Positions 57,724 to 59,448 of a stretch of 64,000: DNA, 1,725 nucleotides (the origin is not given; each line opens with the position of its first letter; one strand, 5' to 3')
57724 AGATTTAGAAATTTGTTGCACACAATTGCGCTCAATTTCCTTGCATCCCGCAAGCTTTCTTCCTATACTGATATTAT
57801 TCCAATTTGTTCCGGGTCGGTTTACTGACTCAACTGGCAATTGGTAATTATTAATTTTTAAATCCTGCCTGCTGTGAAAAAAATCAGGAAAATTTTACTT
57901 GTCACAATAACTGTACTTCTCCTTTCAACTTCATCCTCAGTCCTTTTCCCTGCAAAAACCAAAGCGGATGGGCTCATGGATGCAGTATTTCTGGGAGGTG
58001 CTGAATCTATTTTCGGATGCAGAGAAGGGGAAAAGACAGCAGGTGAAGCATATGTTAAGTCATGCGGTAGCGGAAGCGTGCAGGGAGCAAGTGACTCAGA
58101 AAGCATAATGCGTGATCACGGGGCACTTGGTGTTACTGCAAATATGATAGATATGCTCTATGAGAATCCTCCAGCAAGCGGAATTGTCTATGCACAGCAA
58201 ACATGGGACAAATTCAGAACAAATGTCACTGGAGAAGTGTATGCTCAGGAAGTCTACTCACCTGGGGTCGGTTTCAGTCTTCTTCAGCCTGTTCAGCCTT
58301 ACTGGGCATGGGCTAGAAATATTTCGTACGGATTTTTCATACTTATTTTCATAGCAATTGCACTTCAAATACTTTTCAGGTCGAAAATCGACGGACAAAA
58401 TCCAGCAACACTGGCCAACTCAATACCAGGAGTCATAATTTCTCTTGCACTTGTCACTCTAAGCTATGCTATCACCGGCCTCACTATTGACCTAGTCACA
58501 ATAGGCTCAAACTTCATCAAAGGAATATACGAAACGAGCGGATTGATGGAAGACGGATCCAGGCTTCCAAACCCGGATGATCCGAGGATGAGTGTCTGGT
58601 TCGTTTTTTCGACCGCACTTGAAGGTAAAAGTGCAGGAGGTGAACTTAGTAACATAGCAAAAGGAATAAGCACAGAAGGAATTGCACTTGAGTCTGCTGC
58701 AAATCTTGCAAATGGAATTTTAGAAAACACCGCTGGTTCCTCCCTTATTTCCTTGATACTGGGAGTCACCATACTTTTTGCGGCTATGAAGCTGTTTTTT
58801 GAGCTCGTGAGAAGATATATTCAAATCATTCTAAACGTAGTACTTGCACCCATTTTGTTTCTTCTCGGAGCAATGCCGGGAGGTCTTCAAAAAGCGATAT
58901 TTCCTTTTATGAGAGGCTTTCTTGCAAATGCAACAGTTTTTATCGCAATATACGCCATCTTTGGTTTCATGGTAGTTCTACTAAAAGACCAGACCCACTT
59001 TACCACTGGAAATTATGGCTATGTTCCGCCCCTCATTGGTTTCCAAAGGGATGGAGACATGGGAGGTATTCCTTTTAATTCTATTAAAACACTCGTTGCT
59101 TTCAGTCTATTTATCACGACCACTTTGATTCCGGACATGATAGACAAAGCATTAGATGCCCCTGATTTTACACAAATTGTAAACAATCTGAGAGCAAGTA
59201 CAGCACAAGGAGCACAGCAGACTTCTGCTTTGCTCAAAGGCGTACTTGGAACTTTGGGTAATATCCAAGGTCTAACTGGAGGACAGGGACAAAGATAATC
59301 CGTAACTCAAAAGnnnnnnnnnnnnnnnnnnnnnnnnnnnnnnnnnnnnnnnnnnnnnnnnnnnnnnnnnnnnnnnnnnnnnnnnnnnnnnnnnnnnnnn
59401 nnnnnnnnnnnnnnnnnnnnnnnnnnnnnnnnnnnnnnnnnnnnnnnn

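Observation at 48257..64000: About 16 kb block of giant charged coiled-coil proteins with C-terminal glycine-zipper membrane regions, plus a VirB6/TrbL-like polytopic protein: candidate undescribed membrane system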

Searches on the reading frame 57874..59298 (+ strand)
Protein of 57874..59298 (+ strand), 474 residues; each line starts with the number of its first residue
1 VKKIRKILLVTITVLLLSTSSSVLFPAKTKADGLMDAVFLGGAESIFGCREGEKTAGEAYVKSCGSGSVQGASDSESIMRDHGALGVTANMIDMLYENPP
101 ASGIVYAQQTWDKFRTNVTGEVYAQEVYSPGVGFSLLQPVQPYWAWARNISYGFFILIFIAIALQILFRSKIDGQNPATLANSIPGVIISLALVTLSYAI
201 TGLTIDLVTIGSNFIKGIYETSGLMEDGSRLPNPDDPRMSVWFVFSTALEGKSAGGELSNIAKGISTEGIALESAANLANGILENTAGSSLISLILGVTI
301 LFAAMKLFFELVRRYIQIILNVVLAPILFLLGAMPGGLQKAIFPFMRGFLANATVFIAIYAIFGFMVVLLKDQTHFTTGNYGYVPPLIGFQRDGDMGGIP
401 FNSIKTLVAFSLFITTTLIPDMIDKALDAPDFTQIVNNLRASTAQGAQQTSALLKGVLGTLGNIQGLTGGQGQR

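Call 3: search_protein_families(library=pfam, proteins=[window:57874-59298:+], max_evalue=1)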
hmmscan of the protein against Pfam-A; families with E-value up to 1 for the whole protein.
window:57874-59298:+ (474 aa): 0 families

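Call 6: search_protein_families(library=phrogs, proteins=[window:57874-59298:+], max_evalue=0.1)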
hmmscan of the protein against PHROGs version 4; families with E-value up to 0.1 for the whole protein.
window:57874-59298:+ (474 aa): 0 families

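Call 11: find_homologous_proteins(query=window:57874-59298:+, max_evalue=0.001)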
Query window:57874-59298:+ (474 aa): 12 proteins with E <= 0.001 among 8000 candidates.
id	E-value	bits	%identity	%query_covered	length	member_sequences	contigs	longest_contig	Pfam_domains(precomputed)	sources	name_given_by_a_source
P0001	0.0e+0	1030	100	100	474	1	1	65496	-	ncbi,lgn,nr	ncbi:hypothetical protein JW796_00635 [Candidatus Dojkabacteria bacterium]|nr:hypothetical protein [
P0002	2.0e-140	487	53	95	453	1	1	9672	-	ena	-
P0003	2.6e-103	364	46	92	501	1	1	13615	-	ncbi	-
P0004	7.3e-55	205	32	80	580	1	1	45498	-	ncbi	-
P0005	1.4e-46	177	32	80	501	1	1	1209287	-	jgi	jgi:hypothetical protein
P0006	7.6e-31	126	46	30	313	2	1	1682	-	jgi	-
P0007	9.4e-25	105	35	33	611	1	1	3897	-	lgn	-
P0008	1.6e-24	105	32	67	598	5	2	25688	-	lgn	-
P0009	1.5e-23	102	27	78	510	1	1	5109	-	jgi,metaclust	metaclust:\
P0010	1.3e-22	98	27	65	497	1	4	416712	-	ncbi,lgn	-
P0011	6.9e-16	76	29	44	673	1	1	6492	-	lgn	-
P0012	6.9e-8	50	31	26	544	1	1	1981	-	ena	-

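Call 12: find_encoding_contigs(protein=P0005, flank=10000, max_places=2)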
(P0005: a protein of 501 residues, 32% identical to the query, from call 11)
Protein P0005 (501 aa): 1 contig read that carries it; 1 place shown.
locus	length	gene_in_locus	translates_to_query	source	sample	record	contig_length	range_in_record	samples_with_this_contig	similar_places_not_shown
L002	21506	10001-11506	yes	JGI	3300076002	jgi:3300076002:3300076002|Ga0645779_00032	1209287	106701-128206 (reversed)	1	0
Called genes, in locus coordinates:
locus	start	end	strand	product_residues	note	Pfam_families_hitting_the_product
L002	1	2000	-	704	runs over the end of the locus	PF02629:CoA_binding, PF13380:CoA_binding_2, PF13607:Succ_CoA_lig, PF19045:Ligase_CoA_2, PF13549:ATP-grasp_5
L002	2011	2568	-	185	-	PF01923:Cob_adeno_trans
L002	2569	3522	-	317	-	PF01018:GTP1_OBG, PF01926:MMR_HSR1, PF02421:FeoB_N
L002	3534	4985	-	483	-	-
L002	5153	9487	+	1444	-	-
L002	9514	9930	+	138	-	-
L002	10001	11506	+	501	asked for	-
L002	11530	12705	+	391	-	-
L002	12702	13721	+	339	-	-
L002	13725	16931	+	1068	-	-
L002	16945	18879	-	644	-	PF05345:He_PIG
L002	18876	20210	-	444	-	PF01547:SBP_bac_1, PF13416:SBP_bac_8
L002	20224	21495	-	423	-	PF11258:DUF3048, PF17479:DUF3048_C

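Call 13: find_encoding_contigs(protein=P0004, flank=10000, max_places=2)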
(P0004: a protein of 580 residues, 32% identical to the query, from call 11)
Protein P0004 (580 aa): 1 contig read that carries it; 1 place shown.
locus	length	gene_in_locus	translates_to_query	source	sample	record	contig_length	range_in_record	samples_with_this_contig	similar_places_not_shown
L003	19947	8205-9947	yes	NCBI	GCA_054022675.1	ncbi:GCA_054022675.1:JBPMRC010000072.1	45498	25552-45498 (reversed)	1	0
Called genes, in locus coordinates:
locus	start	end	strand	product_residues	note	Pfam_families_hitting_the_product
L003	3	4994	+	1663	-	?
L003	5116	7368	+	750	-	-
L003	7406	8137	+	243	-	-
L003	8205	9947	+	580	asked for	-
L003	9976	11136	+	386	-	-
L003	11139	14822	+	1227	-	-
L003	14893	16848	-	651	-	PF05345:He_PIG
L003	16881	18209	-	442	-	PF01547:SBP_bac_1, PF13416:SBP_bac_8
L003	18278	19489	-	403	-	PF11258:DUF3048, PF17479:DUF3048_C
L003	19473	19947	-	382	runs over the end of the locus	-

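Call 14: find_encoding_contigs(protein=P0010, flank=10000, max_places=2)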
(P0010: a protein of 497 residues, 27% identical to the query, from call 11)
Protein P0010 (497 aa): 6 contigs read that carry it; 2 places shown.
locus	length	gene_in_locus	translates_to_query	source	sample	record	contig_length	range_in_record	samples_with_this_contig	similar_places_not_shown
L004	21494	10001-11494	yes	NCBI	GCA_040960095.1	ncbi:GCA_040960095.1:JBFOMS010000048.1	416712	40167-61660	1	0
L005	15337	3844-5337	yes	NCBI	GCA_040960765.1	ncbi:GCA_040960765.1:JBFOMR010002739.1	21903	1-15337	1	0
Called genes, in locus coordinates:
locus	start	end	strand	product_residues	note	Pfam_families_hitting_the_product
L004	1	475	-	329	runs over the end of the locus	PF22700:MVD-like_N, PF00288:GHMP_kinases_N (weak), PF18376:MDD_C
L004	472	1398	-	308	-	PF00288:GHMP_kinases_N, PF08544:GHMP_kinases_C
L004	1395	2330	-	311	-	PF00288:GHMP_kinases_N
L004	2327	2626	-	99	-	PF01796:OB_ChsH2_C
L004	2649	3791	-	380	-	PF00108:Thiolase_N, PF00109:ketoacyl-synt, PF08545:ACP_syn_III (faint), PF02803:Thiolase_C, PF22691:Thiolase_C_1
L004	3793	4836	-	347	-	PF08541:ACP_syn_III_C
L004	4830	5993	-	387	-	PF00368:HMG-CoA_red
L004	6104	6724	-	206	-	PF04893:Yip1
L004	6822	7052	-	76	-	-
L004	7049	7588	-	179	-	PF04542:Sigma70_r2, PF08281:Sigma70_r4_2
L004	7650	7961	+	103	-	PF18895:T4SS_pilin (weak)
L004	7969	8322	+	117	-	-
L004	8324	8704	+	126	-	PF18895:T4SS_pilin (weak)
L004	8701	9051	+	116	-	PF18895:T4SS_pilin (weak)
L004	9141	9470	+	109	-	PF18895:T4SS_pilin (weak)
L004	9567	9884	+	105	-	PF18895:T4SS_pilin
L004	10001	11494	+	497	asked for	-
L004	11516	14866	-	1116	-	-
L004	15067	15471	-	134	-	-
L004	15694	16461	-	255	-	PF02540:NAD_synthase, PF06508:QueC (faint)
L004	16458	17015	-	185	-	PF01467:CTP_transf_like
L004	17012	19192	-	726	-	PF26449:DUF8128, PF01935:DUF87, PF10412:TrwB_AAD_bind (weak), PF12696:TraG-D_C (faint)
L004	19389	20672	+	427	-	PF12666:PrgI, PF13620:CarboxypepD_reg (weak)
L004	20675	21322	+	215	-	PF26593:TraC-like (weak)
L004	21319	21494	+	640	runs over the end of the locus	PF01935:DUF87, PF12846:AAA_10 (weak), PF19044:P-loop_TraG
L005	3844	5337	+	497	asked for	-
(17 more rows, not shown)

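Call 19: find_encoding_contigs(protein=P0002, flank=10000, max_places=2)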
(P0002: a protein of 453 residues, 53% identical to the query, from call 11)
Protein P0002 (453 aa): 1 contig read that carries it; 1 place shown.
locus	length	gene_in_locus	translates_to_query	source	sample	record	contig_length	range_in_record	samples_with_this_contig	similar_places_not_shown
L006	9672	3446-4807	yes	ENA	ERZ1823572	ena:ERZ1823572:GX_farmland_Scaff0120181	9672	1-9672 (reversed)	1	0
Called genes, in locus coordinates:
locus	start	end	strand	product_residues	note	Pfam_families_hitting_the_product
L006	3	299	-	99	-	?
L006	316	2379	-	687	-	-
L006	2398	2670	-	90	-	-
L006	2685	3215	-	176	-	-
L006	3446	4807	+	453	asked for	-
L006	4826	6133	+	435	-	-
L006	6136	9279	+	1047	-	-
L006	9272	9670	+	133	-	?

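Call 20: find_encoding_contigs(protein=P0003, flank=10000, max_places=2)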
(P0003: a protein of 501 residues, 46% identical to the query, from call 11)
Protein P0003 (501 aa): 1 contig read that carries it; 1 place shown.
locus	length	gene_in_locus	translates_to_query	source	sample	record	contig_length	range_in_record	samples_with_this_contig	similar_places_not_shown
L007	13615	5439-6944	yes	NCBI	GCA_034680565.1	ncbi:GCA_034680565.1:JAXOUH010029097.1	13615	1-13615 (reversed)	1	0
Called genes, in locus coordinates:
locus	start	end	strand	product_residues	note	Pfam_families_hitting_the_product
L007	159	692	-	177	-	-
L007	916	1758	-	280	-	-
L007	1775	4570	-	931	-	-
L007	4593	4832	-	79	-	-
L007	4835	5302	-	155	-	-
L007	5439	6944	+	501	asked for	-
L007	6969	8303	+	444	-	-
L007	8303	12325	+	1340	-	-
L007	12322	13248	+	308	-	-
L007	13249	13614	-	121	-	?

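Call 21: find_encoding_contigs(protein=P0008, flank=10000, max_places=2)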
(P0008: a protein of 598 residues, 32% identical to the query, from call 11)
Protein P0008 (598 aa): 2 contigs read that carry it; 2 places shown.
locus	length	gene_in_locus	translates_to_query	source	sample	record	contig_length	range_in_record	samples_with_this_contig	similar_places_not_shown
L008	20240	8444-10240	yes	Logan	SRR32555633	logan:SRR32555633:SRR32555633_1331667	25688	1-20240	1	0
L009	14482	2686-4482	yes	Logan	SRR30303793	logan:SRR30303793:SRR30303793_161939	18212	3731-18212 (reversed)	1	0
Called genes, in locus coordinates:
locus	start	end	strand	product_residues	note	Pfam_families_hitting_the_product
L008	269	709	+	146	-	PF01668:SmpB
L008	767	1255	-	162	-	PF13392:HNH_3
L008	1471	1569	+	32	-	-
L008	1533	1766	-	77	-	-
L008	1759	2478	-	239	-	PF18912:DZR_2, PF00156:Pribosyltran (weak)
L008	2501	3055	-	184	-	PF01923:Cob_adeno_trans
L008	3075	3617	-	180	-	PF20221:DUF6580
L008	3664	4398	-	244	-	PF14478:DUF4430 (weak)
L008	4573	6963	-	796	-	PF00317:Ribonuc_red_lgN, PF02867:Ribonuc_red_lgC, PF12637:TSCPD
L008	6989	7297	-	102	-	PF03477:ATP-cone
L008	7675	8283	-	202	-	PF18915:DUF5667 (weak)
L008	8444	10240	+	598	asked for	-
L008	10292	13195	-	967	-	-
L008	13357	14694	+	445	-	PF00486:Trans_reg_C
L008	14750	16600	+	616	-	PF18895:T4SS_pilin (weak)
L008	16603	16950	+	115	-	PF18895:T4SS_pilin (weak)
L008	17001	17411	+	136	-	PF18895:T4SS_pilin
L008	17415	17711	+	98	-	PF18895:T4SS_pilin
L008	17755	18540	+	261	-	-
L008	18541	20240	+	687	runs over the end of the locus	-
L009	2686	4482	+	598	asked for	-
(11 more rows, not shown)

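Call 29: search_solved_structures(query=A1, max_evalue=10)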
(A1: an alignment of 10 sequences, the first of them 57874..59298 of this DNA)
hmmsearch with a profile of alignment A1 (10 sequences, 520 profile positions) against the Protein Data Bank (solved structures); distinct sequences matched with E-value up to 10: 3.
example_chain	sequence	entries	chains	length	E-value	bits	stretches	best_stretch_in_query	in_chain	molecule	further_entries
4f5k_A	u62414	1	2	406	0.48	12.3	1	57-121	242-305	Aspartate aminotransferase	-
5iuc_A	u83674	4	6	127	0.83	11.5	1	91-130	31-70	Platelet binding protein GspB | Platelet binding protein GspB - Siglec domain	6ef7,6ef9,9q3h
4f5g_A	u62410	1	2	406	2.3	10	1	58-121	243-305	Aspartate aminotransferase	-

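Call 43: predict_structure(alignment_id=A1)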
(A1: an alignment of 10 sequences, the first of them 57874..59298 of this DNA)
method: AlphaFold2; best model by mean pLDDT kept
length: 474 residues; sequences in the alignment: 10
mean_pLDDT: 53.2   pTM: 0.49
mean pLDDT of the five models: 53.2, 51.9, 51.2, 49.4, 48.0
residues with pLDDT >= 90: 0; 70-90: 115; 50-70: 132; < 50: 227
segments of 3 or more residues with pLDDT < 50: 19-104, 115-134, 170-175, 225-229, 235-289, 373-399, 449-474
pLDDT, mean of each block of 10 residues (from residue 1): 64 57 29 27 25 29 25 29 31 38 51 48 38 52 72 73 64 50 67 72 69 66 51 48 44 33 32 39 45 63 74 80 80 70 82 82 71 43 43 39 65 79 81 64 54 42 34 31
secondary structure, 60 per line:
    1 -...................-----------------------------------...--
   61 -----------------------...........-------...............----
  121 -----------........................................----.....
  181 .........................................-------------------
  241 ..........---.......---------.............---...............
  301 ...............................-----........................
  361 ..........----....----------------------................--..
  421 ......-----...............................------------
elements in order: H2-20 H84-94 H102-116 H132-171 H176-221 H241-250 H254-260 H270-282 H286-331 H337-370 H375-378 H401-416 H419-426 H432-462

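Call 48: fold_search(model_id=the predicted structure, library=pdb)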
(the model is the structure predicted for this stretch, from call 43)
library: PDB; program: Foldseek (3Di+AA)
matches with E <= 10: 281; with E <= 0.001: 0
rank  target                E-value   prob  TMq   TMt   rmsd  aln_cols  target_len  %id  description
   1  7o3v_F                3.7e-02  0.99  0.29  0.45   8.6       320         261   15  Stalk complex structure (TrwJ/VirB5-TrwI/VirB6) from the fully-assembled R388 type IV secretion system determined by c (released 2022-06-22)
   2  6h2f_J                8.1e-02  0.20  0.11  0.15  39.7       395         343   16  Structure of the pre-pore AhlB of the tripartite alpha-pore forming toxin, AHL, from Aeromonas hydrophila. (released 2019-07-10)
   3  8rt9_F                1.2e-01  0.85  0.26  0.37   9.7       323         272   14  Stalk complex full-length structure (TrwJ/VirB5-TrwI/VirB6) from the fully-assembled R388 type IV secretion system det (released 2024-06-19)
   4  6h2f_B                1.2e-01  0.18  0.12  0.15  35.6       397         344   12  Structure of the pre-pore AhlB of the tripartite alpha-pore forming toxin, AHL, from Aeromonas hydrophila. (released 2019-07-10)
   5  8rtd_L                1.3e-01  0.97  0.31  0.46   8.5       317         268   13  Stalk-Arches-IMC structure from the fully-assembled R388 type IV secretion system determined by cryo-EM. (released 2024-06-19)
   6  6h2f_F                1.5e-01  0.25  0.14  0.19  36.7       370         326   15  Structure of the pre-pore AhlB of the tripartite alpha-pore forming toxin, AHL, from Aeromonas hydrophila. (released 2019-07-10)
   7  7o3v_J                2.5e-01  0.93  0.30  0.47   8.6       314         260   14  Stalk complex structure (TrwJ/VirB5-TrwI/VirB6) from the fully-assembled R388 type IV secretion system determined by c (released 2022-06-22)
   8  7td0_R                4.0e-01  0.10  0.11  0.14  25.5       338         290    9  Lysophosphatidic acid receptor 1-Gi complex bound to LPA (released 2022-02-09)
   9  6grj_B                4.2e-01  0.14  0.13  0.17  37.3       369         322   16  Structure of the AhlB pore of the tripartite alpha-pore forming toxin, AHL, from Aeromonas hydrophila. (released 2019-07-03)
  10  7a0g_III              4.2e-01  0.12  0.11  0.16  36.0       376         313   10  Structure of the SmhB pore of the tripartite alpha-pore forming toxin, Smh, from Serratia marcescens. (released 2021-03-31)
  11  6grj_F                4.3e-01  0.11  0.12  0.15  35.0       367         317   12  Structure of the AhlB pore of the tripartite alpha-pore forming toxin, AHL, from Aeromonas hydrophila. (released 2019-07-03)
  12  5n2r                  4.5e-01  0.13  0.15  0.17  30.5       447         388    9  Crystal structure of stabilized A2A adenosine receptor A2AR-StaR2-bRIL in complex with PSB36 at 2.8A resolution (released 2017-07-26)
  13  5nlx                  4.7e-01  0.10  0.13  0.15  30.6       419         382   11  A2A Adenosine receptor room-temperature structure determined by serial millisecond crystallography (released 2017-09-27)
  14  8gng_X                7.6e-01  0.14  0.13  0.20  26.9       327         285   11  Crystal structure of human adenosine A2A receptor in complex with istradefylline. (released 2023-03-22)
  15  4gp8_A                7.6e-01  0.06  0.11  0.10  26.0       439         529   12  Structure of Recombinant Cytochrome ba3 Oxidase mutant Y133W+T231F from Thermus thermophilus (released 2013-01-16)
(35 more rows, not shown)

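Call 56: search_protein_families(library=pfam, proteins=[L006:4826-6133:+, L007:6969-8303:+, L002:11530-12705:+, L007:12322-13248:+, L006:2685-3215:-, L007:1775-4570:-, L006:316-2379:-, L007:8303-12325:+, L006:6136-9279:+, L003:11139-14822:+], max_evalue=0.5)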
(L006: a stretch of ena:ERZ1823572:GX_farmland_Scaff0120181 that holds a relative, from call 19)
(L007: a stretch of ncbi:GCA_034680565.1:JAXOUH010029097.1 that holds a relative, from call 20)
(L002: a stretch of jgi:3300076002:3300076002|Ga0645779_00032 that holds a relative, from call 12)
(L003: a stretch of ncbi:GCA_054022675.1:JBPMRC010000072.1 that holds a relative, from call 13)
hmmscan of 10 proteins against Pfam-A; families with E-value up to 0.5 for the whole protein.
L006:4826-6133:+ (435 aa): 1 family
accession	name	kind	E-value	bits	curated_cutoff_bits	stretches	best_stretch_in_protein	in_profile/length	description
PF23616.1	Ig_GEX2_N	-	0.065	13.8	27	1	329-389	27-85/105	GEX2 N-terminal Ig-like domain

L007:6969-8303:+ (444 aa): 2 families
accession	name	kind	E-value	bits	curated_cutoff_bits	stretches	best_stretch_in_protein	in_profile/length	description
PF07534.22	TLD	-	0.082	13.3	24.5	1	91-133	72-115/170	TLDc domain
PF05405.19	Mt_ATP-synt_B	-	0.47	10.5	21.7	0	6-140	6-142/163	Mitochondrial ATP synthase B chain precursor (ATP-synt_B)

L002:11530-12705:+ (391 aa): 0 families

L007:12322-13248:+ (308 aa): 3 families
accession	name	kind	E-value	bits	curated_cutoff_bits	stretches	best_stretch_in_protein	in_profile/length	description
PF04167.18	DUF402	-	0.042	14.5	23.9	0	51-73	43-68/68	Protein of unknown function (DUF402)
PF06724.16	DUF1206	-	0.14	12.7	26.2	1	15-51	8-44/70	Domain of Unknown Function (DUF1206)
PF03918.19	CcmH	-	0.23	11.1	25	0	10-40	99-129/143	Cytochrome C biogenesis protein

L006:2685-3215:- (176 aa): 6 families
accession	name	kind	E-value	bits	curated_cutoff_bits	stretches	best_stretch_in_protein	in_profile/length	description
PF08597.15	eIF3_subunit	-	0.023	15.1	28.9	1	103-167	132-199/250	Translation initiation factor eIF3 subunit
PF05205.17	COMPASS-Shg1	-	0.036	15.3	24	0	59-119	21-82/102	COMPASS (Complex proteins associated with Set1p) component shg1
PF24722.1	DUF7674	-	0.1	13.1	27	0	111-166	3-54/111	Domain of unknown function (DUF7674)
PF11582.13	DUF3240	-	0.13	12.8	21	1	31-85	28-82/102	Protein of unknown function (DUF3240)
PF22545.2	2CompARG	-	0.14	12.7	27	1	85-174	79-161/170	2-Component system ADP-ribose glycohydrolase domain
PF16250.10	DUF4907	-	0.18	12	25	0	72-107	23-56/67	Domain of unknown function (DUF4907)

L007:1775-4570:- (931 aa): 4 families
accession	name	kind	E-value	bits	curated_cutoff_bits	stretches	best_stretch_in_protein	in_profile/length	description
PF24255.1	DUF7456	-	0.0034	17.4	27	1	337-351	31-45/54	Family of unknown function (DUF7456)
PF22798.2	DUF5817_CT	-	0.041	14.2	29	0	412-443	10-40/54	DUF5817, C-terminal domain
PF19095.5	DUF5783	-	0.064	13.8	32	0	586-664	25-101/105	Family of unknown function (DUF5783)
PF09602.15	PhaP_Bmeg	-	0.26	11.7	28.3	1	854-911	41-100/168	Polyhydroxyalkanoic acid inclusion protein (PhaP_Bmeg)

L006:316-2379:- (687 aa): 1 family
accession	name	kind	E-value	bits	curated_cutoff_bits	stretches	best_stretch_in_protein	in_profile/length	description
PF16500.10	Cyclin_N2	-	0.33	12.2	24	0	595-635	37-76/114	Cyclin-A N-terminal APC/C binding region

L007:8303-12325:+ (1340 aa): 0 families

L006:6136-9279:+ (1047 aa): 2 families
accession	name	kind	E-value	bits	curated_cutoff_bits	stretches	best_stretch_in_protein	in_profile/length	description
PF13488.11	Gly-zipper_Omp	-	0.0069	16.7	25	1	698-737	1-42/46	Glycine zipper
PF13441.11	Gly-zipper_YMGG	-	0.011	15.8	28.9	1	693-735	4-44/45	YMGG-like Gly-zipper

L003:11139-14822:+ (1227 aa): 1 family
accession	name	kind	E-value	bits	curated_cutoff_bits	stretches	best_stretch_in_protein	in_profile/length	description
PF13224.11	DUF4032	-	0.13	12.6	23.8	1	365-431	54-120/163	Domain of unknown function (DUF4032)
